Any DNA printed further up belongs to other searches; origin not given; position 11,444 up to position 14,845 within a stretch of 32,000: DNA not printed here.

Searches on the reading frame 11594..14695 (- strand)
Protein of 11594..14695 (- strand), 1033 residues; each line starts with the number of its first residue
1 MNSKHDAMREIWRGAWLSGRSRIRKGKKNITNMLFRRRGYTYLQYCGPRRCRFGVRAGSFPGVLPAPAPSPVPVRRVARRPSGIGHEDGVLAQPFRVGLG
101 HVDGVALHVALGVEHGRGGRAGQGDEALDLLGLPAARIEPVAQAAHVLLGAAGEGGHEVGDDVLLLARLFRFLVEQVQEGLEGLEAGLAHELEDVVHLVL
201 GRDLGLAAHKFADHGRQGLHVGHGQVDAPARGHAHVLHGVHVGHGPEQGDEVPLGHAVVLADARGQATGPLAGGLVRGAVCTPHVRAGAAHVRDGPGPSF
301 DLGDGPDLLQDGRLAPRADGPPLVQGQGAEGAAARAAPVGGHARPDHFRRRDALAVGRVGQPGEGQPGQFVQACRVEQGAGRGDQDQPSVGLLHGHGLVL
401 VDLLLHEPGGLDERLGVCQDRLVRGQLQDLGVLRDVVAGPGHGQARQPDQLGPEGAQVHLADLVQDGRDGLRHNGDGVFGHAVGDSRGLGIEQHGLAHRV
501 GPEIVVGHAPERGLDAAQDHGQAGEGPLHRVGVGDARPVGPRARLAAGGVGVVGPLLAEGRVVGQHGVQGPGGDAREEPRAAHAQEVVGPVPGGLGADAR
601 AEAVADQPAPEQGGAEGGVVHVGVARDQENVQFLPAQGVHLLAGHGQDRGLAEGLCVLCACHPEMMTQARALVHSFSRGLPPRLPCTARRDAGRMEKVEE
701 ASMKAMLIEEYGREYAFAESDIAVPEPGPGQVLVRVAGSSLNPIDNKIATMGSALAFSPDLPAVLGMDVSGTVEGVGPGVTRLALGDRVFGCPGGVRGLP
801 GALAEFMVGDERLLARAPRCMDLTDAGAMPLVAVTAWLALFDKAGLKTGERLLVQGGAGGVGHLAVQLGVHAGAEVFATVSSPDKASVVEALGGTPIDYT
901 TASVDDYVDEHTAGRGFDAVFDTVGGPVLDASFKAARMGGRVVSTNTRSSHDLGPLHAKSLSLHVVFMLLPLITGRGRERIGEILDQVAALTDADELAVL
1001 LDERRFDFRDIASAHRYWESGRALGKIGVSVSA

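Call 46: search_protein_families(library=ncbifam, proteins=[window:11594-14695:-], max_evalue=1)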
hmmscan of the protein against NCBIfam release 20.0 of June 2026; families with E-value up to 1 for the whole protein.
window:11594-14695:- (1033 aa): 23 families
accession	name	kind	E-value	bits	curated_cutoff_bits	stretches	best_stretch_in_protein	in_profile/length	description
TIGR02824.1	quinone_pig3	subfamily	8.5e-51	172.9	296.8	1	703-1027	1-321/325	putative NAD(P)H quinone oxidoreductase, PIG3 family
TIGR02817.1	adh_fam_1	subfamily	6.2e-39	134.3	284.05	1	713-1028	13-332/336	zinc-binding alcohol dehydrogenase family protein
NF041183.1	Pks2_ls1_myc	equivalog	8e-31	105.8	2400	1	726-1029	1429-1727/2086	sulfolipid-1 biosynthesis phthioceranic/hydroxyphthioceranic acid synthase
NF010344.0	PRK13771.1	subfamily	1.4e-23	83.4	349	2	799-944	114-253/334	putative alcohol dehydrogenase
NF008024.0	PRK10754.1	subfamily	8e-22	77.7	348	1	715-1024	14-320/327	NADPH:quinone reductase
TIGR01751.1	crot-CoA-red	equivalog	2.8e-20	72.4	378.55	2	801-899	140-241/398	crotonyl-CoA carboxylase/reductase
NF041172.1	AcrlCoa_red_Thmprot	equivalog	5.6e-20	71.5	500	2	824-945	139-255/334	acryloyl-CoA reductase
TIGR02823.1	oxido_YhdH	subfamily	3.1e-18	65.7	297.25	1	705-950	2-246/324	acrylyl-CoA reductase family protein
TIGR03989.1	Rxyl_3153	subfamily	7.4e-16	58.4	440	2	801-947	139-288/370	NDMA-dependent alcohol dehydrogenase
NF051456.1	acrylyl_AcuI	equivalog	2.9e-13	49.4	440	1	703-946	1-242/325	acrylyl-CoA reductase (NADPH)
NF041097.1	keto_inos_dh_IolM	equivalog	2.9e-11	42.7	450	2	799-945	149-310/389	scyllo-inosose 3-dehydrogenase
TIGR00692.1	tdh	equivalog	6.5e-11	41.8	458.35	2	717-790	11-84/340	L-threonine 3-dehydrogenase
NF003808.0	PRK05396.1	equivalog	1e-10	41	380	2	848-943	163-260/341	L-threonine 3-dehydrogenase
TIGR02825.1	B4_12hDH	equivalog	3.7e-10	39.7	579.85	1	812-948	103-241/327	leukotriene B4 12-hydroxydehydrogenase/15-oxo-prostaglandin 13-reductase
TIGR03451.1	mycoS_dep_FDH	equivalog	7.8e-10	38.1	512.9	2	717-789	14-82/358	S-(hydroxymethyl)mycothiol dehydrogenase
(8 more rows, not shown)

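Call 57: search_protein_families(library=pfam, proteins=[window:11594-14695:-], max_evalue=0.001)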
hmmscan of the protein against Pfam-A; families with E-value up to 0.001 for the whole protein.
window:11594-14695:- (1033 aa): 3 families
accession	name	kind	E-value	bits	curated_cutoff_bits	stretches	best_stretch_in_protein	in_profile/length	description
PF13602.12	ADH_zinc_N_2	-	1.1e-19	72.1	27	1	896-1027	6-132/134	Zinc-binding dehydrogenase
PF00107.32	ADH_zinc_N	-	1e-17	64.7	31.8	1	860-963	1-109/129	Zinc-binding dehydrogenase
PF08240.17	ADH_N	-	1.1e-15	58.2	23.5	1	728-818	1-103/104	Alcohol dehydrogenase GroES-like domain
